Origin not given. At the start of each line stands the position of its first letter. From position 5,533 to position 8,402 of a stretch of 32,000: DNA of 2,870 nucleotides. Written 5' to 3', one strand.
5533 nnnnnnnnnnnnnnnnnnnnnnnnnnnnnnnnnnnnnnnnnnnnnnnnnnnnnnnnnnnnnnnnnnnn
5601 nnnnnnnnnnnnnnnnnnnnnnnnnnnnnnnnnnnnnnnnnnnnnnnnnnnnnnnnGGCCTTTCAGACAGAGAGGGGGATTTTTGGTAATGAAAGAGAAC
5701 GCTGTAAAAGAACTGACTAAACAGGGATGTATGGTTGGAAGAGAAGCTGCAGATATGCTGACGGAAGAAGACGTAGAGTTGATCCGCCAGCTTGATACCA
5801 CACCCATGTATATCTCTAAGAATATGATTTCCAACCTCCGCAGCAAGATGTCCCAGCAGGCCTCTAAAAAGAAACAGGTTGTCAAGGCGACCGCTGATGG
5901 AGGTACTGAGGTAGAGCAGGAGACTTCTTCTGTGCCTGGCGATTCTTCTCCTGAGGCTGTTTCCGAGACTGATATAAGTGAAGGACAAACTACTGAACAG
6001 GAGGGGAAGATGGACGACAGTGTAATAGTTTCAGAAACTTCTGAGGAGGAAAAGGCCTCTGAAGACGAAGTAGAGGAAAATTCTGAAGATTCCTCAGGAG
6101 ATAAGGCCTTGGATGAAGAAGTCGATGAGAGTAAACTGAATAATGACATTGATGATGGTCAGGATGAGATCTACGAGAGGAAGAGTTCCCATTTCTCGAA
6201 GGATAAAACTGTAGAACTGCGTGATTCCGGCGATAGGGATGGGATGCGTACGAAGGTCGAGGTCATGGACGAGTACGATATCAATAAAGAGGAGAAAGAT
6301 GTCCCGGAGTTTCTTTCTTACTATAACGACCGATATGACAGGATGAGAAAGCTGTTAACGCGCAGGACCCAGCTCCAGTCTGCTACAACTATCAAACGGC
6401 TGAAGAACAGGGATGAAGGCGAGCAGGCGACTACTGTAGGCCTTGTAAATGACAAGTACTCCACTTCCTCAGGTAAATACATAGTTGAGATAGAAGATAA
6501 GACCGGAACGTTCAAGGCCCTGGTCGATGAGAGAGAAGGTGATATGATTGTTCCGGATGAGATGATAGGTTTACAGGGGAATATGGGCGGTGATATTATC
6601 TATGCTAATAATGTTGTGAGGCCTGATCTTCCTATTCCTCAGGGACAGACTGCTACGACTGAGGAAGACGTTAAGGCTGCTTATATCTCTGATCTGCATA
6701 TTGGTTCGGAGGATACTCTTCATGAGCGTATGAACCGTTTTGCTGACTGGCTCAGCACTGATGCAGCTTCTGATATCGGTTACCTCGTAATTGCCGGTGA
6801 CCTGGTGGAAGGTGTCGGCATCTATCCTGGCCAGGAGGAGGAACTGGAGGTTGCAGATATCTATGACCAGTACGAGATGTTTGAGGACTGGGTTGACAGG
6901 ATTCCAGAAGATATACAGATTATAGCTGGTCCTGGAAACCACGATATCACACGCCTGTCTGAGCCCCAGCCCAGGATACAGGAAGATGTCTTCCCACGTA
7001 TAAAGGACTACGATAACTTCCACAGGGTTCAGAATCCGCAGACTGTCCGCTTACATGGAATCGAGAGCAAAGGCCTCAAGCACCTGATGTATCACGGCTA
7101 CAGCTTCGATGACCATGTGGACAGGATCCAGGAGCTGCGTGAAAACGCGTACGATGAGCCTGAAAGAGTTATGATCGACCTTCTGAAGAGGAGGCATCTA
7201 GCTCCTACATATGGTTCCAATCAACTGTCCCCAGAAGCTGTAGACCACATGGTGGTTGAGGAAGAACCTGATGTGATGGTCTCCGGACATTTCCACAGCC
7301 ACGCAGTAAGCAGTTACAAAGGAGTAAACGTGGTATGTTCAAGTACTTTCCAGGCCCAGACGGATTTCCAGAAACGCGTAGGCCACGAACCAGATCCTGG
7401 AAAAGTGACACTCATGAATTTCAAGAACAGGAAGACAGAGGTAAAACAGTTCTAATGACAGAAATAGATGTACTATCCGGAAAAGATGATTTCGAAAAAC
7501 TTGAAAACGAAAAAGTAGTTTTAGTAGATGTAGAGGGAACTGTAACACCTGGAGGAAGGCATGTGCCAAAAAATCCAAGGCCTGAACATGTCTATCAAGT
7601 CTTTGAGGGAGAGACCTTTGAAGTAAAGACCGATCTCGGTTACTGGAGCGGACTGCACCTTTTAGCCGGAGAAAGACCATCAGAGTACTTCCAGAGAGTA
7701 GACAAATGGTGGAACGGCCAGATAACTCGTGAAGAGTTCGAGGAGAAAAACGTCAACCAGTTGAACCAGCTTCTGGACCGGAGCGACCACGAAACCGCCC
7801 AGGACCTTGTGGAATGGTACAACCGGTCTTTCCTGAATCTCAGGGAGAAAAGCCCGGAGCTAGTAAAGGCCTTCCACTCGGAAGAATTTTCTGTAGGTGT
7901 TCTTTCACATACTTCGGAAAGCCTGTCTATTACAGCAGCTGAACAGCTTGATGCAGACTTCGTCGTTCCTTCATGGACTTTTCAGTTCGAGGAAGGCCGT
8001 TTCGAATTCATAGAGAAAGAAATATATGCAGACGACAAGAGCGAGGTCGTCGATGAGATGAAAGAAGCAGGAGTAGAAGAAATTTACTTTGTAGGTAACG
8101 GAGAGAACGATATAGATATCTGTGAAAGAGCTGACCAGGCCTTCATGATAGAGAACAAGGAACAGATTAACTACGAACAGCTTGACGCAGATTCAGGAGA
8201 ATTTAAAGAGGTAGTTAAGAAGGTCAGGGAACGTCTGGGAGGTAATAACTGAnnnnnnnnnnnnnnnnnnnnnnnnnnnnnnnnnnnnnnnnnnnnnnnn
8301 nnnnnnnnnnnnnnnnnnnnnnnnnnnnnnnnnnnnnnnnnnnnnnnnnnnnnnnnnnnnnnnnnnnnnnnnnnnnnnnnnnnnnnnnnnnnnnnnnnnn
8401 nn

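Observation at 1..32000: Extreme over-representation of the palindromic hexamer AGGCCT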

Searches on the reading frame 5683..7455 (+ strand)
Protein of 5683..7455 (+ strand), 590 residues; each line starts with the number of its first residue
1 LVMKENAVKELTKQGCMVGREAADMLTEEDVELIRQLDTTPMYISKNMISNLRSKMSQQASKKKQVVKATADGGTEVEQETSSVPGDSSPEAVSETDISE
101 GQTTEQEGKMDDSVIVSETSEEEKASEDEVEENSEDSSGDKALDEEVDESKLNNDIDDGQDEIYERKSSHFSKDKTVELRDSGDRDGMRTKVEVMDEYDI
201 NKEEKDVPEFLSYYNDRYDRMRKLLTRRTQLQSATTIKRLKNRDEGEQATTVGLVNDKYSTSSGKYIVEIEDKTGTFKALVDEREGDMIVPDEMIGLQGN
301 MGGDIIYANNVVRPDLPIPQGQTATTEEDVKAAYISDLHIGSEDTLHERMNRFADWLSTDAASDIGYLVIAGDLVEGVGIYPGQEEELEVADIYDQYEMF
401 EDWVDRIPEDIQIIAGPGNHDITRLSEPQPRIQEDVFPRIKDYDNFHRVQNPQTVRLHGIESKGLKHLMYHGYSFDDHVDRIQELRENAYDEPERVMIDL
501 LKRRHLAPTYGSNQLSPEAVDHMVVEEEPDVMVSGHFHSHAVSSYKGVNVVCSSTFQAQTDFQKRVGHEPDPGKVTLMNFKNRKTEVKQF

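Call 6: search_protein_families(library=pfam, proteins=[window:5683-7455:+])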
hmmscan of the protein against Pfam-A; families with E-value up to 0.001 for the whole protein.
window:5683-7455:+ (590 aa): 3 families
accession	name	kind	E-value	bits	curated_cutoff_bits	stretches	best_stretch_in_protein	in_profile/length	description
PF00149.33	Metallophos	-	1.3e-11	45.7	21.5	1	333-539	4-190/191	Calcineurin-like phosphoesterase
PF04042.21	DNA_pol_E_B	-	2.2e-11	44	29.1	1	334-536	3-203/210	DNA polymerase alpha/epsilon subunit B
PF12850.12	Metallophos_2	-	0.0003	21.3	27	0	332-551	3-130/154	Calcineurin-like phosphoesterase superfamily domain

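Call 54: search_dna_similar(query=window:5683-7452:+, collection=phages, mode=protein, max_rows=15)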
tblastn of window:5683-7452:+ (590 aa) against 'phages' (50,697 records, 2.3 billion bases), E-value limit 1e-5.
No match.

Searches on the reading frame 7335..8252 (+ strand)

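Call 11: search_protein_families(library=pfam, proteins=[window:7335-8252:+])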
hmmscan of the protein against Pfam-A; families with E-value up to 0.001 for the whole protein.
window:7335-8252:+ (305 aa): 2 families
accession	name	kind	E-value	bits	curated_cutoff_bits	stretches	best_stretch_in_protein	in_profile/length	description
PF00702.32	Hydrolase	-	3.9e-07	31.1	26.4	1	60-267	2-191/191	haloacid dehalogenase-like hydrolase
PF12710.13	HAD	-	0.00015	22.7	27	1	126-261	42-186/189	haloacid dehalogenase-like hydrolase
